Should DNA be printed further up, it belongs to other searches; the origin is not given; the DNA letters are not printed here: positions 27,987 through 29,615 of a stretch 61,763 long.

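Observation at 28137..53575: Candidate surface-megaprotein system: giant gene coupled to an SH3b/TM protein and an M16 peptidase, flanked by a paralogous SH3b/TM protein and an HTH regulator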

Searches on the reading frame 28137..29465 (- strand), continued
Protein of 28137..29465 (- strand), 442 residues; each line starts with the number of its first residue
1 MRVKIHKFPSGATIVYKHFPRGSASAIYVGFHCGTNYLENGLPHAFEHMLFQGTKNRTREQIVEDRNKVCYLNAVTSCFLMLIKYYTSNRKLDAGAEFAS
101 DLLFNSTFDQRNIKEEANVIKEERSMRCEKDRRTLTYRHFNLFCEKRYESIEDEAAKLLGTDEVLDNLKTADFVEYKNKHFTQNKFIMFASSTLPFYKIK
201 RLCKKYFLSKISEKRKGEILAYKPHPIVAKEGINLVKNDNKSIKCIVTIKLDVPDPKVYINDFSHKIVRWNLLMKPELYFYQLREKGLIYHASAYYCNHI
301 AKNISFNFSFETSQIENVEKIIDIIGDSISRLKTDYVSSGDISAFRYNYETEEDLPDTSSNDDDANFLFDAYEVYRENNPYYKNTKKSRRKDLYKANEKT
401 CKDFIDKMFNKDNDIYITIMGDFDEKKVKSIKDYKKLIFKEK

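Call 74: find_encoding_contigs(protein=P0003, flank=10000, max_places=2)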
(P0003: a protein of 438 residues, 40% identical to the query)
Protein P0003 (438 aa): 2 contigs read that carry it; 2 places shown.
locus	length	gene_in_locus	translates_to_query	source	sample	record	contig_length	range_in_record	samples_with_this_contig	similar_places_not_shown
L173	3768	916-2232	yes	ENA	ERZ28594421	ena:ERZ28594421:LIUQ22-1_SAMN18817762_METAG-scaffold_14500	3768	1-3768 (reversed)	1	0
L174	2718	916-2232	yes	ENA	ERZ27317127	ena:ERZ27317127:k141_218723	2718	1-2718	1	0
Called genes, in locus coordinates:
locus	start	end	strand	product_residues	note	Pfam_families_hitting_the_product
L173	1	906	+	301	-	?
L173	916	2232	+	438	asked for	PF00675:Peptidase_M16, PF05193:Peptidase_M16_C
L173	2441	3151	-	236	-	PF00436:SSB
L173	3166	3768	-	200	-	?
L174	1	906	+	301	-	?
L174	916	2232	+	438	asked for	PF00675:Peptidase_M16, PF05193:Peptidase_M16_C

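Call 75: find_encoding_contigs(protein=P0005, flank=10000, max_places=2)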
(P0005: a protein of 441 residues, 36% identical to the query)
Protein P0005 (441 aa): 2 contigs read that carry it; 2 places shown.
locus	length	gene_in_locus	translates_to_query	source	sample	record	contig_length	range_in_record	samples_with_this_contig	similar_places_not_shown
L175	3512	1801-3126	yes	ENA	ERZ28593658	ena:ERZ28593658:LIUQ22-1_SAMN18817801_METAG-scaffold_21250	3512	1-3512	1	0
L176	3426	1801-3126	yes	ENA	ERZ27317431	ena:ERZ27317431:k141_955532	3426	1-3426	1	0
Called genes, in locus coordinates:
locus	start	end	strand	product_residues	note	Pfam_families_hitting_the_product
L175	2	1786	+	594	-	?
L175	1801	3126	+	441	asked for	PF00675:Peptidase_M16, PF05193:Peptidase_M16_C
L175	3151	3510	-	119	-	?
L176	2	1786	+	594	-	?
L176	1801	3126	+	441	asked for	PF00675:Peptidase_M16, PF05193:Peptidase_M16_C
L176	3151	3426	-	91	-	?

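Call 76: find_encoding_contigs(protein=P0009, flank=10000, max_places=2)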
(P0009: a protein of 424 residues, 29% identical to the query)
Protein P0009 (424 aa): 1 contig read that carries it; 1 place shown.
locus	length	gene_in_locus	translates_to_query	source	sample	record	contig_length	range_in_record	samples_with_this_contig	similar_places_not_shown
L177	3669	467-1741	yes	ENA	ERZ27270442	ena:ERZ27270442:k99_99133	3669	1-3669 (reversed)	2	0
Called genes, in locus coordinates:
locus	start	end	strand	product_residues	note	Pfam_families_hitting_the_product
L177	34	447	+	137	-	-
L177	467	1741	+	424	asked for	PF00675:Peptidase_M16, PF05193:Peptidase_M16_C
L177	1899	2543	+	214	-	PF01791:DeoC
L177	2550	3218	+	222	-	-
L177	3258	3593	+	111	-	PF04266:ASCH (weak)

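Call 81: search_protein_families(library=padloc, proteins=[window:28137-29465:-], max_evalue=0.01)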
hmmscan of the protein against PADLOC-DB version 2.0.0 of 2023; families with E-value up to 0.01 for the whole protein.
window:28137-29465:- (442 aa): 0 families
